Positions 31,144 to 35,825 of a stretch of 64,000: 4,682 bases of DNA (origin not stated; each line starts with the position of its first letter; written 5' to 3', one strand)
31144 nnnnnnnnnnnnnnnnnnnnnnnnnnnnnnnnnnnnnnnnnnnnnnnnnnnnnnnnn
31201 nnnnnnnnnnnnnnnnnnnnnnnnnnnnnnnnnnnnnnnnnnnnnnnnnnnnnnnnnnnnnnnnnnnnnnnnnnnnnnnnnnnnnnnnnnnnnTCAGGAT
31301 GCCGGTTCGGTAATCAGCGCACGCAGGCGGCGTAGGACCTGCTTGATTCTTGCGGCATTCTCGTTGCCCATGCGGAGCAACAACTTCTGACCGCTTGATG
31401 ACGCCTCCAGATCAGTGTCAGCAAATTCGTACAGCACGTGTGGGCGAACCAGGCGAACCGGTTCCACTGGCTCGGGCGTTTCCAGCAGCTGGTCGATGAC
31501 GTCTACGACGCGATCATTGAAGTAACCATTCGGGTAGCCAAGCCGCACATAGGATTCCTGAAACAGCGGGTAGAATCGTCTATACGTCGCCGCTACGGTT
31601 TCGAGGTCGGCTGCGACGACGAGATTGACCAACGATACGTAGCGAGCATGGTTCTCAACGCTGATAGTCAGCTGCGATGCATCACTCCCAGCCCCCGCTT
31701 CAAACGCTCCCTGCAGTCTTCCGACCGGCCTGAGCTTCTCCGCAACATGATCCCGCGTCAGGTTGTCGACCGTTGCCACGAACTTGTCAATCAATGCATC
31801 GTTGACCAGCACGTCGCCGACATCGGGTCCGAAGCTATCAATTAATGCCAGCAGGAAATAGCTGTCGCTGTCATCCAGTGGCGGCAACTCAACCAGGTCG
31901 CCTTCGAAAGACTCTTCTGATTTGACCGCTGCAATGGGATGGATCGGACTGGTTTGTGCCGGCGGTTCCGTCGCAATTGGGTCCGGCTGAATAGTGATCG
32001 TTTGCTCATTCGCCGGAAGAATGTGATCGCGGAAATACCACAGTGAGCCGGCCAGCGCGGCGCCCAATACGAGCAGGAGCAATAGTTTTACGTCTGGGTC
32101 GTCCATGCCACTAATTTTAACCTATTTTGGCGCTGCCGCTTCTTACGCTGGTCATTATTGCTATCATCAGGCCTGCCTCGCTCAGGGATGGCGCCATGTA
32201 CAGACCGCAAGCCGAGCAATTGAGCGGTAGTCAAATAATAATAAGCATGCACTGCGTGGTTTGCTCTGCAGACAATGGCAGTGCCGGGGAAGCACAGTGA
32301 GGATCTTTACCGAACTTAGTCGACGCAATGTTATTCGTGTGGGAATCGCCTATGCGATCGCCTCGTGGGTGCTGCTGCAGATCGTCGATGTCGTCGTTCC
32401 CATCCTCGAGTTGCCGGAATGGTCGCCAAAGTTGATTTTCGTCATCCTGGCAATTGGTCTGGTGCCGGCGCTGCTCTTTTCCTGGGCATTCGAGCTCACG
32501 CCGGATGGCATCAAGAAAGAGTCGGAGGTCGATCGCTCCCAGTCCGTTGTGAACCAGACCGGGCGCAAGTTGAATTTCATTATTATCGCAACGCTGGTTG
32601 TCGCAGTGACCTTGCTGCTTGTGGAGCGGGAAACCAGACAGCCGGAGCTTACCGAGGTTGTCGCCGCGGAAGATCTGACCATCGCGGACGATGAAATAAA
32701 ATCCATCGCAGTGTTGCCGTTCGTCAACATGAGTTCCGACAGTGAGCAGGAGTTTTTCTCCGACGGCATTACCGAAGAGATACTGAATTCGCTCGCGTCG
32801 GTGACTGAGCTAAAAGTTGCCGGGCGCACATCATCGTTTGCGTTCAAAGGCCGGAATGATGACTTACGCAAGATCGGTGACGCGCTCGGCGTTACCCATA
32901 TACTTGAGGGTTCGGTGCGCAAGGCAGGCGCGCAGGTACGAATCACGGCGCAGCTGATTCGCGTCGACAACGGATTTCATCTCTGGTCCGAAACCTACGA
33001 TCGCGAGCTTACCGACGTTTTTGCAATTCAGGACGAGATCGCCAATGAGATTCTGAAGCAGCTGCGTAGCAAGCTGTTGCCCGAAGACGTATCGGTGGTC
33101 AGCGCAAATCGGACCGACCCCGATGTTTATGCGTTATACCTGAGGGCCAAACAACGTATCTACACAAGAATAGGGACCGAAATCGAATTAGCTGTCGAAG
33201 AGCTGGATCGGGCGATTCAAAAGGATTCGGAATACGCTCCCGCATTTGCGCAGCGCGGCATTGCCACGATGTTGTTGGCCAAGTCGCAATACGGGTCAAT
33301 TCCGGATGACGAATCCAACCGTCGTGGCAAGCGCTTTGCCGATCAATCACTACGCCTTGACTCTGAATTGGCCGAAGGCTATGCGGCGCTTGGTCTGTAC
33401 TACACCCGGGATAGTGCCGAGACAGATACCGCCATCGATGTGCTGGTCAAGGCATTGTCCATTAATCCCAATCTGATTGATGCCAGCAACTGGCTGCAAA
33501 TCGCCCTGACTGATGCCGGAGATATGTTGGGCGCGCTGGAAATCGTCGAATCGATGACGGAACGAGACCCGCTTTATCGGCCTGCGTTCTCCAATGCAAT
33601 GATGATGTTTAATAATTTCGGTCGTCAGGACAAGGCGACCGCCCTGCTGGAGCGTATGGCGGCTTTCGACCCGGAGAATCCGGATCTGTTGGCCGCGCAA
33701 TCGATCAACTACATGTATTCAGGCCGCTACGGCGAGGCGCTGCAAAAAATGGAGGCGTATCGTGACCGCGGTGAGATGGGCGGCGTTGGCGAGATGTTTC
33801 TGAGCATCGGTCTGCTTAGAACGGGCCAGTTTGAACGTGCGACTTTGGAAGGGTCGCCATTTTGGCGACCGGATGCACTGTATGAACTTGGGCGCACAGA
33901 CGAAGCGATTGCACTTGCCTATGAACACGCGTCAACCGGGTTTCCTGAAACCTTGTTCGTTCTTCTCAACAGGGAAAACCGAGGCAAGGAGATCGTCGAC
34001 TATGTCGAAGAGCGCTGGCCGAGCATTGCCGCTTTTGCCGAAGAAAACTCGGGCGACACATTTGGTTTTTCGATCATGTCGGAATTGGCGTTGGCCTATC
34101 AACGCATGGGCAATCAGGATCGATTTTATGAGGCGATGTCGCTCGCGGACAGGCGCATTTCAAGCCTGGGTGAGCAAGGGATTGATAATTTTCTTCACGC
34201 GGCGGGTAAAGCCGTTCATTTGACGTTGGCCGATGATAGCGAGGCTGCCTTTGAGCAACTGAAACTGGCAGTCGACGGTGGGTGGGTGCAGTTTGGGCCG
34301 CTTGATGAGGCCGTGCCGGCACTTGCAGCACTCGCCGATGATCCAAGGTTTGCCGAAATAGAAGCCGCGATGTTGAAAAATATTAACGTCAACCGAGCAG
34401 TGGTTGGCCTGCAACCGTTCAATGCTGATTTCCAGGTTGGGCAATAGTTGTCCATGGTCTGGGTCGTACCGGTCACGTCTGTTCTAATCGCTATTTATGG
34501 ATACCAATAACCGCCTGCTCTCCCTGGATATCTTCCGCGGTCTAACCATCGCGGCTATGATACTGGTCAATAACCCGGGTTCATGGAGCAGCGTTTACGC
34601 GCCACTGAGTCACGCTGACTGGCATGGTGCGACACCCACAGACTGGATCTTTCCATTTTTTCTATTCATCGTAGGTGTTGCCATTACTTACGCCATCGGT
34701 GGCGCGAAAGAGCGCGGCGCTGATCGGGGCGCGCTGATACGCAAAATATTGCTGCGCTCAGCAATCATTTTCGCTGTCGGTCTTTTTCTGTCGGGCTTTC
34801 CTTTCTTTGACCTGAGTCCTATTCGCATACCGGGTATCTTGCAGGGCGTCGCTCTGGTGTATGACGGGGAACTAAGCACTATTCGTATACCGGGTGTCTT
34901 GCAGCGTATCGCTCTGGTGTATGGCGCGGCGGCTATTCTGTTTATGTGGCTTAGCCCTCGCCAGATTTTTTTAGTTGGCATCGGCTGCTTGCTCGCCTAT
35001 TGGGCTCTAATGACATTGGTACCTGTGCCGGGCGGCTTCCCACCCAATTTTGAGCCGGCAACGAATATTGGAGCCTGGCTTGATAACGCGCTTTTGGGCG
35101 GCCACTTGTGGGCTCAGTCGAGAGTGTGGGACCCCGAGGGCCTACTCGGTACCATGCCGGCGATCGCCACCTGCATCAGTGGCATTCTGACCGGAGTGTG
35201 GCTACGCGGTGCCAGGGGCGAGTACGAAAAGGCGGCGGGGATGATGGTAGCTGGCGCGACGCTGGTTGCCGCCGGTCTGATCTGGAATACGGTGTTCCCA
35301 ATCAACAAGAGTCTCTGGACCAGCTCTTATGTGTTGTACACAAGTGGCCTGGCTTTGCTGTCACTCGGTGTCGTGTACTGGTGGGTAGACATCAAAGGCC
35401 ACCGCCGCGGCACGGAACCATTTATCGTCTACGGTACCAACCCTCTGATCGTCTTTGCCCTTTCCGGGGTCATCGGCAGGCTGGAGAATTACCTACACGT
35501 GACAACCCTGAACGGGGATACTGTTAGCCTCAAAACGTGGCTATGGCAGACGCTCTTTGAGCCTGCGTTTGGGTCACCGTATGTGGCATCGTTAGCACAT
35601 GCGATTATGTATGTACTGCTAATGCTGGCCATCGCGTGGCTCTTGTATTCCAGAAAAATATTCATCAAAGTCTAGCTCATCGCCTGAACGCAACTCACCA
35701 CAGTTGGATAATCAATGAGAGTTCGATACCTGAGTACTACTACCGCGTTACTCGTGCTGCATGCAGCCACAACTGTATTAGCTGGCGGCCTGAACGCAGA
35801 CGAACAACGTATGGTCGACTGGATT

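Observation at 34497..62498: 28-kb PUL-like locus that looks built to import and fully catabolise exogenous peptidoglycan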

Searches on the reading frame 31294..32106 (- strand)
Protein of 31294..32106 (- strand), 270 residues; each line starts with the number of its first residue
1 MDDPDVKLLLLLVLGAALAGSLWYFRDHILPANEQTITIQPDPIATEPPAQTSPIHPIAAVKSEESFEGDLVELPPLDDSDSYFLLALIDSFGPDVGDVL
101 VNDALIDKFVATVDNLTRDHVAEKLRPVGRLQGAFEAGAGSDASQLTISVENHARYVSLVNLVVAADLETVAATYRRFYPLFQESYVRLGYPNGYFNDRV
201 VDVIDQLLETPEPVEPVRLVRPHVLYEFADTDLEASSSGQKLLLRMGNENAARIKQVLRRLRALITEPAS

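Call 8: search_protein_families(library=pfam, proteins=[window:31294-32106:-], max_evalue=0.1)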
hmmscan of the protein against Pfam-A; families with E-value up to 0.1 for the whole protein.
window:31294-32106:- (270 aa): 1 family
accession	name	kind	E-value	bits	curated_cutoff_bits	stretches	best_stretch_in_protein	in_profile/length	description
PF11219.13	DUF3014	-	1.1e-51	175.6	25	1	105-262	1-156/156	Protein of unknown function (DUF3014)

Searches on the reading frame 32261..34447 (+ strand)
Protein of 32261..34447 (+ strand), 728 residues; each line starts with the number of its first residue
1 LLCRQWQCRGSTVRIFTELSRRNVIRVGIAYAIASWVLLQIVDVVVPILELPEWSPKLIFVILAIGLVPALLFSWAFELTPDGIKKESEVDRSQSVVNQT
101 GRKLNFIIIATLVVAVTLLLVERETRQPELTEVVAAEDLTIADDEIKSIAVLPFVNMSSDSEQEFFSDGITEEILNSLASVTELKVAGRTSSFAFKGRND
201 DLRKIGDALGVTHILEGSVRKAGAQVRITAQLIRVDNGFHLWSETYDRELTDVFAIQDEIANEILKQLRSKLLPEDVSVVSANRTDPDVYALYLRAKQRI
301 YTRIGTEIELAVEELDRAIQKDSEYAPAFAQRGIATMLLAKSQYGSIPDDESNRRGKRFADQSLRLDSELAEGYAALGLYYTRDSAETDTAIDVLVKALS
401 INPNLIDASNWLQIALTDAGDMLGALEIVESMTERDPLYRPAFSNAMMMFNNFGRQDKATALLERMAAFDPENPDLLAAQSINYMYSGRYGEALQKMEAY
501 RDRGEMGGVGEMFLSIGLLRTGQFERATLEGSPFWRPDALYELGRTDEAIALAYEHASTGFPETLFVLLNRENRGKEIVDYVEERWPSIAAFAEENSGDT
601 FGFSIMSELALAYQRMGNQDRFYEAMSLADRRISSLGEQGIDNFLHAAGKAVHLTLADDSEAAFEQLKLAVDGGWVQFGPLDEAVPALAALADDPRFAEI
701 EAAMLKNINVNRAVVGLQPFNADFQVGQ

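Call 8: search_protein_families(library=pfam, proteins=[window:32261-34447:+], max_evalue=0.1)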
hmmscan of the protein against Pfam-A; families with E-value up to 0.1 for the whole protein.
window:32261-34447:+ (728 aa): 7 families
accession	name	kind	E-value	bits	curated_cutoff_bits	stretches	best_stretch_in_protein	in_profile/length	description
PF13414.12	TPR_11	-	3.1e-07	30.4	26.8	0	388-412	10-34/42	TPR repeat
PF14559.12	TPR_19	-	0.0001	23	25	1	387-443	6-61/68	Tetratricopeptide repeat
PF23914.1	TPR_CcmH_CycH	-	0.00025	21.3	42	1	414-498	61-145/158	Cytochrome c-type biogenesis protein H TPR domain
PF13428.12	TPR_14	-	0.0008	20.3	23.5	0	450-478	11-39/44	Tetratricopeptide repeat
PF07719.23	TPR_2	-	0.0019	18.6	27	0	475-498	2-25/34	Tetratricopeptide repeat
PF17680.6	FlgO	-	0.006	16.9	22.6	1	145-238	13-115/130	FlgO protein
PF13371.12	TPR_9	-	0.025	15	35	0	457-502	12-57/73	Tetratricopeptide repeat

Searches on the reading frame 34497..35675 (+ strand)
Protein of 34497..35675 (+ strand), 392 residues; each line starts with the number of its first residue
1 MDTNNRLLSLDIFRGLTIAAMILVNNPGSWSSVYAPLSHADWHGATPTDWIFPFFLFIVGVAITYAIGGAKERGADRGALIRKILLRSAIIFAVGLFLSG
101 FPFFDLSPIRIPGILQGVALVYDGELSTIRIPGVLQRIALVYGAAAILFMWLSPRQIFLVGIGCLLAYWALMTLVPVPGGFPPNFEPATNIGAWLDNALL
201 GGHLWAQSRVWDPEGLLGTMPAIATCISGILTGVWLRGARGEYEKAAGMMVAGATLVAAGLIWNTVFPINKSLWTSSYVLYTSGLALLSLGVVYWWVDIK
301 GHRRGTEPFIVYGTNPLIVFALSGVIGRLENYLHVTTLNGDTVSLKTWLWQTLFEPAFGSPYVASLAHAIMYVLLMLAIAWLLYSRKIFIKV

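Call 3: search_protein_families(library=pfam, proteins=[window:34497-35675:+])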
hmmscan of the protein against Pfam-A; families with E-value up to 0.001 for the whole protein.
window:34497-35675:+ (392 aa): 1 family
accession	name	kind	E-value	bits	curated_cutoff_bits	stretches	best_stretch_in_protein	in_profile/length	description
PF07786.18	HGSNAT_cat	-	4.1e-05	23.6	22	1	6-133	1-122/222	Heparan-alpha-glucosaminide N-acetyltransferase, catalytic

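Call 5: search_protein_families(library=ncbifam, proteins=[window:34497-35675:+])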
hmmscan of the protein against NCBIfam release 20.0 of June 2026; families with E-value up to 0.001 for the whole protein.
window:34497-35675:+ (392 aa): 1 family
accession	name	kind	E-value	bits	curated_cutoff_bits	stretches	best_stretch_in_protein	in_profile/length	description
NF046061.1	NagX_SO_3504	equivalog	4.2e-52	177.5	480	1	18-392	25-369/369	transmembrane glucosamine N-acetyltransferase NagX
